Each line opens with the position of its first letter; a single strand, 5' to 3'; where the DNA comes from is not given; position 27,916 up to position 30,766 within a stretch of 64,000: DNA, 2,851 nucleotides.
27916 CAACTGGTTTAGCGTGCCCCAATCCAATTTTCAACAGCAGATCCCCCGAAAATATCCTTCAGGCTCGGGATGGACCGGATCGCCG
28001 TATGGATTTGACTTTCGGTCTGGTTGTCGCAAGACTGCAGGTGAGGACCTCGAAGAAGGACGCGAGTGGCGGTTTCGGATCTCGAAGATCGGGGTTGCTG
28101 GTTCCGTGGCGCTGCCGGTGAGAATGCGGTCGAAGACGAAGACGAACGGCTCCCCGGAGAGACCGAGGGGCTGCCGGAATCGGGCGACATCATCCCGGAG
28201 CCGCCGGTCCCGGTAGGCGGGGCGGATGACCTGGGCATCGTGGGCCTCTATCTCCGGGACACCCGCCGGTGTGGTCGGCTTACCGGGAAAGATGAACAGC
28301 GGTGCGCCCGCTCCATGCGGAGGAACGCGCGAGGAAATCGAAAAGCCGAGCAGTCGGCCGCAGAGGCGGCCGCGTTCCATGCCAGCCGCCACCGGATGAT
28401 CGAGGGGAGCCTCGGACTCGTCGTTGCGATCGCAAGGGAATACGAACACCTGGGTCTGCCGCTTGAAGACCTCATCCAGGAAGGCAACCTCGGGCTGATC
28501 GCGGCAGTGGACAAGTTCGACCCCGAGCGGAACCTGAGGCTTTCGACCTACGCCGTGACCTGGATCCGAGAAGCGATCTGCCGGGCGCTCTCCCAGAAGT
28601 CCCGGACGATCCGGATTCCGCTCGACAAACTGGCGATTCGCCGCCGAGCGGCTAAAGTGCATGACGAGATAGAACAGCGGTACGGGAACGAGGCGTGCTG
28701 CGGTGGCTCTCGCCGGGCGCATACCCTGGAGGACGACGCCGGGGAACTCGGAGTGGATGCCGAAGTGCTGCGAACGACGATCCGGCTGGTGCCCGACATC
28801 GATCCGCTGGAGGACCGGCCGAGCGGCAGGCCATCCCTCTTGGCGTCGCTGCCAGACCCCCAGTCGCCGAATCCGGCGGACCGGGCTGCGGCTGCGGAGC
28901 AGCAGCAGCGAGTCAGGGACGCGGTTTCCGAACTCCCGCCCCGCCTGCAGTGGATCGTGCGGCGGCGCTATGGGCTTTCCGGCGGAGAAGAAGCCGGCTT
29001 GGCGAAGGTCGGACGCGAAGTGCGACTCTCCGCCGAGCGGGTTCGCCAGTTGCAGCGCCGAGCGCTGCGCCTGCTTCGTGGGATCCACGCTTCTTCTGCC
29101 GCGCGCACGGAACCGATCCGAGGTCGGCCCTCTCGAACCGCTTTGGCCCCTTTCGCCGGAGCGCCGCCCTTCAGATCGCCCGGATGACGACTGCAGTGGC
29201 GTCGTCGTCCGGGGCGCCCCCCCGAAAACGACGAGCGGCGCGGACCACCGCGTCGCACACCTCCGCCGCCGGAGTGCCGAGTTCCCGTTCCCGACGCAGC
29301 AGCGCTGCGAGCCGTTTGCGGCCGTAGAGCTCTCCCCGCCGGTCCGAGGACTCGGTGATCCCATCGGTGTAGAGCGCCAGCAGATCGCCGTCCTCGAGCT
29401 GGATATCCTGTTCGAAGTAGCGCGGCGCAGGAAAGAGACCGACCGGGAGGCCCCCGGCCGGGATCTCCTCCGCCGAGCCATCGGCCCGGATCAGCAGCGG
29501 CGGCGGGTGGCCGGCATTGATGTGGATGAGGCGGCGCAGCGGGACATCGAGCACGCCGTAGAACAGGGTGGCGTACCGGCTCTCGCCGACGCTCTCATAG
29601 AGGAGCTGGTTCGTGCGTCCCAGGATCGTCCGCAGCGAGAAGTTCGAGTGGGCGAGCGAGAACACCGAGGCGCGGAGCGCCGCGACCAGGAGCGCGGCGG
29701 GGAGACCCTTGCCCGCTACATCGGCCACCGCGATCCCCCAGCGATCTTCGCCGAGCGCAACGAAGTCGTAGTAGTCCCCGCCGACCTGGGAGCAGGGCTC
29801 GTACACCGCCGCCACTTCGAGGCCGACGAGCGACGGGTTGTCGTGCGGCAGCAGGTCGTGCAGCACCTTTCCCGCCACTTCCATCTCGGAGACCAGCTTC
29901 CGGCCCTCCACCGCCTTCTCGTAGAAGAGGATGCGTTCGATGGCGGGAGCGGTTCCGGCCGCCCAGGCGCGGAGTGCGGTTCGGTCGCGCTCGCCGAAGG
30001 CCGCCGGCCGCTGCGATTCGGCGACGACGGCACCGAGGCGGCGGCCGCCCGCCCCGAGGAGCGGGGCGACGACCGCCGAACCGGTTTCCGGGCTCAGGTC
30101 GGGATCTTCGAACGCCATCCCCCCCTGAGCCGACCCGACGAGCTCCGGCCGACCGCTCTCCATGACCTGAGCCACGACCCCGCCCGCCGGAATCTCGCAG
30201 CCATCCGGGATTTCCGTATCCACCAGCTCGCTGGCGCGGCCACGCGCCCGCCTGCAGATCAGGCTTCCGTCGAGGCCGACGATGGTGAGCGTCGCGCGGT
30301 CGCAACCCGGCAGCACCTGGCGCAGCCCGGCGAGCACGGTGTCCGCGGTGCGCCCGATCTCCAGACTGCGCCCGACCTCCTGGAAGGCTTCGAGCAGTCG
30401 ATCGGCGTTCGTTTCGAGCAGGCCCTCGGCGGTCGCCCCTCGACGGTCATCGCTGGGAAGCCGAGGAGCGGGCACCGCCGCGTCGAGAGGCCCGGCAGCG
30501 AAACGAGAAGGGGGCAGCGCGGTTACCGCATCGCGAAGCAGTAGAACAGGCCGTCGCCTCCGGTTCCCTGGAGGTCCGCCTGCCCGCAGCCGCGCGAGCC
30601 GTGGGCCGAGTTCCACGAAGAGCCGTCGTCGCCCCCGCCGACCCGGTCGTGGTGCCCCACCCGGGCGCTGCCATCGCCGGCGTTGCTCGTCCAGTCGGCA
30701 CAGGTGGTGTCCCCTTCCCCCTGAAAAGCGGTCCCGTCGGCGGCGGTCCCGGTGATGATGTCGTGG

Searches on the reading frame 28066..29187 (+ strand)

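Call 32: search_protein_families(library=pfam, proteins=[window:28066-29187:+], max_evalue=0.001)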
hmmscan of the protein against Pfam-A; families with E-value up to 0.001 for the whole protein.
window:28066-29187:+ (373 aa): 2 families
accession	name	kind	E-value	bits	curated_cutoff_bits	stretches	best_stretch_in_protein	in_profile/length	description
PF04542.20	Sigma70_r2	-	3e-18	65.8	24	1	112-181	2-71/71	Sigma-70 region 2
PF04545.22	Sigma70_r4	-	2.1e-09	37.2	24.1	1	287-338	2-49/50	Sigma-70, region 4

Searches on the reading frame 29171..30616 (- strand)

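Call 32: search_protein_families(library=pfam, proteins=[window:29171-30616:-], max_evalue=0.001)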
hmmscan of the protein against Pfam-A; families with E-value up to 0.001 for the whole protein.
window:29171-30616:- (481 aa): 2 families
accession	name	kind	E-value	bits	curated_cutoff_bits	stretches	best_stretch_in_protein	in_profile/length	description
PF07228.17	SpoIIE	-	3e-51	174.5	25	1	290-479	2-190/192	Stage II sporulation protein E (SpoIIE)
PF13185.12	GAF_2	-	1.8e-09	38.3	28.6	1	88-227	5-136/136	GAF domain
